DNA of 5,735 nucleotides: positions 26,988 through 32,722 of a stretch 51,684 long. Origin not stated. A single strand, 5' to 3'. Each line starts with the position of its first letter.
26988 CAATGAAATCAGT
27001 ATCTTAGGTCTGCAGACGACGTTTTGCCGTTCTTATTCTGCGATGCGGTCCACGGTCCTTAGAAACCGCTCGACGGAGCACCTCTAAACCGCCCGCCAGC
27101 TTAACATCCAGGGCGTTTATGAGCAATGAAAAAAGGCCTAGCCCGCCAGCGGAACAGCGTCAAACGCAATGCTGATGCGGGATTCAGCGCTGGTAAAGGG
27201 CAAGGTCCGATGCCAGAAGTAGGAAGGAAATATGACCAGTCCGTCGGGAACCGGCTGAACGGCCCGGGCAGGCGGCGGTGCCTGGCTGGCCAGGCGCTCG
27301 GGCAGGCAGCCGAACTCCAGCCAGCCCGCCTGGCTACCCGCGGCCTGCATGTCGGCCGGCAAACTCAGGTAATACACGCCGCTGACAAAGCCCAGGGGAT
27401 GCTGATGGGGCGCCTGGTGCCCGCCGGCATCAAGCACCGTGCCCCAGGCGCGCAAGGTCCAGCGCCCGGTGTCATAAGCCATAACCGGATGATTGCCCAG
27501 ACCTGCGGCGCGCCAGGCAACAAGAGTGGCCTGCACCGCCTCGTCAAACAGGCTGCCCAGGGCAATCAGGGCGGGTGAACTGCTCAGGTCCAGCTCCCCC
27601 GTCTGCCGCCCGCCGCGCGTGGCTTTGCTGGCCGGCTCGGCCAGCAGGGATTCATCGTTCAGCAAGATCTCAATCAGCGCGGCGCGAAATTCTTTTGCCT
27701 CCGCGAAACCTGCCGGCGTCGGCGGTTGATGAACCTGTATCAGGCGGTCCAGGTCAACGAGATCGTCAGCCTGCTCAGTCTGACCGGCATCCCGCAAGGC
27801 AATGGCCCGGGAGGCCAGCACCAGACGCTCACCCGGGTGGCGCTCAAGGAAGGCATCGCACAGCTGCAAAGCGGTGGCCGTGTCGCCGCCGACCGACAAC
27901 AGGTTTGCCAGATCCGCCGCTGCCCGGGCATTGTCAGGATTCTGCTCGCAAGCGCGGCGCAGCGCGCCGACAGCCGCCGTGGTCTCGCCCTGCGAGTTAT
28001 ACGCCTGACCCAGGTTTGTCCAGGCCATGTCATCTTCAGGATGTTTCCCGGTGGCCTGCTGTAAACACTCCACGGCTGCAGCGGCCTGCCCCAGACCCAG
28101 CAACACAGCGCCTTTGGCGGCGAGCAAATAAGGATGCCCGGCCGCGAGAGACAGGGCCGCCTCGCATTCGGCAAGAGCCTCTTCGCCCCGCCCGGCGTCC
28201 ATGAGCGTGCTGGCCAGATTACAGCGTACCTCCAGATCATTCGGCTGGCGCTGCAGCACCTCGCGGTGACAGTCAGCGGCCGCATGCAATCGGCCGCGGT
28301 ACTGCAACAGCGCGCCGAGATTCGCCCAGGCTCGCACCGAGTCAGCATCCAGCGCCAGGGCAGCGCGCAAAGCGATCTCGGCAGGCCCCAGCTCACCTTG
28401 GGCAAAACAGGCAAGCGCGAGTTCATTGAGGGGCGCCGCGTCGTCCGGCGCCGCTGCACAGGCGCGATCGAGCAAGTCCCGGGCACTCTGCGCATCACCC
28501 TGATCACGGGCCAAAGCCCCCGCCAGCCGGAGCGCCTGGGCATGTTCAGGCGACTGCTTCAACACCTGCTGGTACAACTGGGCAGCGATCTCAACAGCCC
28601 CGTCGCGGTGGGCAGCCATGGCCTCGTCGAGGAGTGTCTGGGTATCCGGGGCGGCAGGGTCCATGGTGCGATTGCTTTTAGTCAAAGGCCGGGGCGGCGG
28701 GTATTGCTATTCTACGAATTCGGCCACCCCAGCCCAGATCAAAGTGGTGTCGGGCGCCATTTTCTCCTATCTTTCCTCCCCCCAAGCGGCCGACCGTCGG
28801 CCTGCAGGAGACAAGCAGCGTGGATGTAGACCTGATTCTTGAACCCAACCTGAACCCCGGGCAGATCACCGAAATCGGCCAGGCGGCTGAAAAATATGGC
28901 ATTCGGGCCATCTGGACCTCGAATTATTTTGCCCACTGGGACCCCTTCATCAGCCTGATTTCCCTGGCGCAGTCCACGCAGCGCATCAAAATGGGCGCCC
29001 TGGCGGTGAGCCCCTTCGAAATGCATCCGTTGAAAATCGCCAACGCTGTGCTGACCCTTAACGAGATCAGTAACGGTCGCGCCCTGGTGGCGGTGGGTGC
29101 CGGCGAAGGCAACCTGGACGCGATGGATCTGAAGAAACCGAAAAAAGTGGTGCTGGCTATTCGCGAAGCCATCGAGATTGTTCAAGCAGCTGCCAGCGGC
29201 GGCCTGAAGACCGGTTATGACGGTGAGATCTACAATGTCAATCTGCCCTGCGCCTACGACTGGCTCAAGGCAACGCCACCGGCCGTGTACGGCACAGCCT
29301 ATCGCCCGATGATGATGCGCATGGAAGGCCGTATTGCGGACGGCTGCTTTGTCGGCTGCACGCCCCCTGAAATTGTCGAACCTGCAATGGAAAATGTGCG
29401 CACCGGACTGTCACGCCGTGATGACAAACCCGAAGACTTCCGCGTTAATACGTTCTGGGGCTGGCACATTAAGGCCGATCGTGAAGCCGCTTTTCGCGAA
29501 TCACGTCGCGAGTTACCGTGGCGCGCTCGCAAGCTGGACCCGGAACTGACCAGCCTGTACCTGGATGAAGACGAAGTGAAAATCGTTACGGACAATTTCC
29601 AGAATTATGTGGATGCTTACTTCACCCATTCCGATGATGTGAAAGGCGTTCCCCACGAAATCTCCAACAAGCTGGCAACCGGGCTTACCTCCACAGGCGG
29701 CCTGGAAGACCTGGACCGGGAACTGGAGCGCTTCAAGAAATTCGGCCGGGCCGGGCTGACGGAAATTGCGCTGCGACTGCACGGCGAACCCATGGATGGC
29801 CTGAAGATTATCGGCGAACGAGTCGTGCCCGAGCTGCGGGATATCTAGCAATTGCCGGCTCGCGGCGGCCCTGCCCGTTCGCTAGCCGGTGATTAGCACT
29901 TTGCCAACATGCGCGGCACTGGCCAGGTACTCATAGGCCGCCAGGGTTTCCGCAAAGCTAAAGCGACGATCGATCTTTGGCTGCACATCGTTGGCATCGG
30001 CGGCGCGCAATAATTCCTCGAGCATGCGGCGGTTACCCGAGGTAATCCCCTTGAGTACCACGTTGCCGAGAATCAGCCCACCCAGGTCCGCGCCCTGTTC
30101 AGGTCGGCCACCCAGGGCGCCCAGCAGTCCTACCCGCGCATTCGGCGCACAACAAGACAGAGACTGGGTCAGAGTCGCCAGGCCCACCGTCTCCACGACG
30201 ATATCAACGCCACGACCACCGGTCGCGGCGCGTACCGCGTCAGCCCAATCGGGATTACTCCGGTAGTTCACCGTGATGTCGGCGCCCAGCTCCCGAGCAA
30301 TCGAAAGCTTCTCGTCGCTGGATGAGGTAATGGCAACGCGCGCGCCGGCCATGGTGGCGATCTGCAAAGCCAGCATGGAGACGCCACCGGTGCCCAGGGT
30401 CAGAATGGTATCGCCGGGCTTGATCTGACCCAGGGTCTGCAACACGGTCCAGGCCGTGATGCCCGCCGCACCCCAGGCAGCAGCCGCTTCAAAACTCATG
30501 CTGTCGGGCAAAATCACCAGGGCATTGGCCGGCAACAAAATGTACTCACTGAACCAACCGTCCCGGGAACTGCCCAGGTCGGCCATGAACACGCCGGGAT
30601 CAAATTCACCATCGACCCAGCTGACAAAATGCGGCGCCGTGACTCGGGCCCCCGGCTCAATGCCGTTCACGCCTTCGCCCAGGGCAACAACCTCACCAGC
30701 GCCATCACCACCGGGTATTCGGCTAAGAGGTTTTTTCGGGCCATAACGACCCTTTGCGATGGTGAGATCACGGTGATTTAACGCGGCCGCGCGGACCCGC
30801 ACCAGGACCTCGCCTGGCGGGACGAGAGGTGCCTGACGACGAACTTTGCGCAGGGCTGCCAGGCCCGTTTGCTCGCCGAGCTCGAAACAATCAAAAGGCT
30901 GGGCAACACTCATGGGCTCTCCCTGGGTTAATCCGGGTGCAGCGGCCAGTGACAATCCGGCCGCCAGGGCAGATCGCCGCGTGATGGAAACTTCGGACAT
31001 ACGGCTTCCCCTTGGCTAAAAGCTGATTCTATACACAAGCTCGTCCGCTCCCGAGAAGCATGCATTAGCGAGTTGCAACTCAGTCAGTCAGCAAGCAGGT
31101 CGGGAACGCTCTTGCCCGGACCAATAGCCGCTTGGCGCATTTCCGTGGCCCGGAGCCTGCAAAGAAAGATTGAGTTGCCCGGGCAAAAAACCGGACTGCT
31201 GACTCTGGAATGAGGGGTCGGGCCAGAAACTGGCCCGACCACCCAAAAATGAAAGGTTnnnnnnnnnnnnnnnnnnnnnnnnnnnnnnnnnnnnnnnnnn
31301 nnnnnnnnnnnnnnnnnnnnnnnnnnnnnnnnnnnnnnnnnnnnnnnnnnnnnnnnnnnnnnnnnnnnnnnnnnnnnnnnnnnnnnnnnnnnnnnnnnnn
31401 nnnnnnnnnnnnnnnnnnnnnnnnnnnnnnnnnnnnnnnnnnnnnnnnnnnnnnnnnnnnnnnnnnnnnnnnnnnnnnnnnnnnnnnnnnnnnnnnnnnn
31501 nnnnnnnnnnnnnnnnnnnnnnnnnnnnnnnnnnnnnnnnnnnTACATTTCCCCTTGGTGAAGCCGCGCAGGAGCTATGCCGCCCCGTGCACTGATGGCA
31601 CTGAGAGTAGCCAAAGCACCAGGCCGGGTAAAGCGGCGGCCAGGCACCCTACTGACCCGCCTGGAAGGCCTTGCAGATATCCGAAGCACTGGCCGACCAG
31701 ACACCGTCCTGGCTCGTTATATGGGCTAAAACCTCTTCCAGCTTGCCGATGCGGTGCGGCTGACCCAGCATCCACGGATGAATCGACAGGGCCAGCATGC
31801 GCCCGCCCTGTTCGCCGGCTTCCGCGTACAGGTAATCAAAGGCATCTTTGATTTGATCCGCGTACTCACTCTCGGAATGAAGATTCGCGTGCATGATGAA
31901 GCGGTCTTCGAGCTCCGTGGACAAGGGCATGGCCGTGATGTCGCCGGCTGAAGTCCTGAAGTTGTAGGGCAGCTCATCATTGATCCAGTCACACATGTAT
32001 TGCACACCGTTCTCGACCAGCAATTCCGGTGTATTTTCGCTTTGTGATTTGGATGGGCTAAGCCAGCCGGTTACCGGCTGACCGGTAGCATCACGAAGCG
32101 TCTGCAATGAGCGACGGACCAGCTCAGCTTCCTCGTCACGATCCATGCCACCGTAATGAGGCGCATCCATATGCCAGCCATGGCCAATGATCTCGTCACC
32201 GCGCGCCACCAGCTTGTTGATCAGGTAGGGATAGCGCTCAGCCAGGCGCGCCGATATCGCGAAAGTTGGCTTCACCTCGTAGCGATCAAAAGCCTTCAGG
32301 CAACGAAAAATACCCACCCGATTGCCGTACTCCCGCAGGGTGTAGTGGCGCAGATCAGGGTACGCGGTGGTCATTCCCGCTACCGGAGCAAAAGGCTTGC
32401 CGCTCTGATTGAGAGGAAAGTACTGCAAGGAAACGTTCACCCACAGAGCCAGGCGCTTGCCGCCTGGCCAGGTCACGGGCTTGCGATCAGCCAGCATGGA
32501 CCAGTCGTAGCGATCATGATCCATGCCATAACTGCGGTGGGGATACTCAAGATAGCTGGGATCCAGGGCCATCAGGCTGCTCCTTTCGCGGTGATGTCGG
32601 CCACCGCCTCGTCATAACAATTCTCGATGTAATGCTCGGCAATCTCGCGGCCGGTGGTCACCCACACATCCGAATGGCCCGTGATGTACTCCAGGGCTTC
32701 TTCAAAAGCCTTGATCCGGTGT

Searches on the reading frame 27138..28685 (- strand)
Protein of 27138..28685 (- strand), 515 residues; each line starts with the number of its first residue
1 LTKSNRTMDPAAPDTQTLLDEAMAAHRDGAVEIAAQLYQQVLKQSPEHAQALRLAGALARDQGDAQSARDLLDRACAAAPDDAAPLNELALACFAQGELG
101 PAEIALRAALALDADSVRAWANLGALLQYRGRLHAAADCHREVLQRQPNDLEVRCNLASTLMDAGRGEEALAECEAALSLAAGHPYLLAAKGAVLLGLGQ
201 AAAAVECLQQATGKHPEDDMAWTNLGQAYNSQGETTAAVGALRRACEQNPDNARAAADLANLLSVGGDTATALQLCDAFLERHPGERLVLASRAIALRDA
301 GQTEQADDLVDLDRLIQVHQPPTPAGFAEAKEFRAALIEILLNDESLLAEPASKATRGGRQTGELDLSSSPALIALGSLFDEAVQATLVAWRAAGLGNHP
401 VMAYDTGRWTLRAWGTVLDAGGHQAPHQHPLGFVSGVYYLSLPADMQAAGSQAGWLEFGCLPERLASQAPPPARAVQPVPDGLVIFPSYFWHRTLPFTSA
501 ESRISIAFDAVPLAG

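Call 34: search_protein_families(library=pfam, proteins=[window:27138-28685:-], max_evalue=0.00001)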
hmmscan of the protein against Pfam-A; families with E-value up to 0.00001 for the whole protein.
window:27138-28685:- (515 aa): 18 families
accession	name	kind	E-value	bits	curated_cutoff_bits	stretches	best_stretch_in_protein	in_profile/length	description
PF13432.12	TPR_16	-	3.1e-25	88.7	32.7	2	192-253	4-65/65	Tetratricopeptide repeat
PF13428.12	TPR_14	-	3.3e-25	86.4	23.5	1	221-262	3-44/44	Tetratricopeptide repeat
PF13431.12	TPR_17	-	4.8e-24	83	24.4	0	242-274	2-34/34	Tetratricopeptide repeat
PF13759.12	2OG-FeII_Oxy_5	-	1.1e-21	77.6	27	1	413-509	2-101/101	Putative 2OG-Fe(II) oxygenase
PF14559.12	TPR_19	-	2.1e-21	76.4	25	0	195-260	1-66/68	Tetratricopeptide repeat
PF00515.34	TPR_1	-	2.1e-20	72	27.8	0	221-252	3-34/34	Tetratricopeptide repeat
PF07719.23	TPR_2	-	4.5e-19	67.4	27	0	221-252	3-34/34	Tetratricopeptide repeat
PF13414.12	TPR_11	-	4.5e-18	65.1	26.8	0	226-262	1-37/42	TPR repeat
PF23914.1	TPR_CcmH_CycH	-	1.4e-15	57.9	42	1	213-306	44-140/158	Cytochrome c-type biogenesis protein H TPR domain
PF13424.12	TPR_12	-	1.6e-15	57.5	30.1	0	154-211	6-71/77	Tetratricopeptide repeat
PF13181.12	TPR_8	-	2.2e-15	55.9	25.7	0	221-252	3-34/34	Tetratricopeptide repeat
PF24575.1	TPR_Slam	-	9.5e-13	48.9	35.2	0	119-170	50-100/104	Surface lipoprotein assembly modifier, N-terminal TPR repeats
PF13174.12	TPR_6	-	1.2e-12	48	26.3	0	222-251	3-32/33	Tetratricopeptide repeat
PF13371.12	TPR_9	-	5.7e-09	36.3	35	0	166-219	10-63/73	Tetratricopeptide repeat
PF14561.12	TPR_20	-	8.9e-08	32.8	25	0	236-283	5-52/90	Tetratricopeptide repeat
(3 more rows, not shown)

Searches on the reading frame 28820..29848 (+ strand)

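Call 34: search_protein_families(library=pfam, proteins=[window:28820-29848:+], max_evalue=0.00001)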
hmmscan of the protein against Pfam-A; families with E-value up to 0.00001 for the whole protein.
window:28820-29848:+ (342 aa): 1 family
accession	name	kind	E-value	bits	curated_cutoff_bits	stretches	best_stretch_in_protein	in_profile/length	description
PF00296.26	Bac_luciferase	-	1.2e-33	117.3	27.9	1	12-232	21-245/314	Luciferase-like monooxygenase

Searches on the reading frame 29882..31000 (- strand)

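Call 34: search_protein_families(library=pfam, proteins=[window:29882-31000:-], max_evalue=0.00001)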
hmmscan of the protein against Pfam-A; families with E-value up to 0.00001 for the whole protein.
window:29882-31000:- (372 aa): 3 families
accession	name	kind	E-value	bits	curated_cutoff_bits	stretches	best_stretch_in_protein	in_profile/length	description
PF00107.32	ADH_zinc_N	-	7.9e-30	103.9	31.8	1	206-333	1-126/129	Zinc-binding dehydrogenase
PF13602.12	ADH_zinc_N_2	-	4.4e-21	76.6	27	1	238-370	1-134/134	Zinc-binding dehydrogenase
PF08240.17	ADH_N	-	7.5e-19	68.4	23.5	1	62-166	2-104/104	Alcohol dehydrogenase GroES-like domain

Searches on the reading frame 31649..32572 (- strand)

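Call 34: search_protein_families(library=pfam, proteins=[window:31649-32572:-], max_evalue=0.00001)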
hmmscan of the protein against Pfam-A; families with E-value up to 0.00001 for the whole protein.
window:31649-32572:- (307 aa): 1 family
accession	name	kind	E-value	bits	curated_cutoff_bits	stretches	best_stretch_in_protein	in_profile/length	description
PF01522.26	Polysacc_deac_1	-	8.5e-11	42.3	23.1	1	90-192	23-123/124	Polysaccharide deacetylase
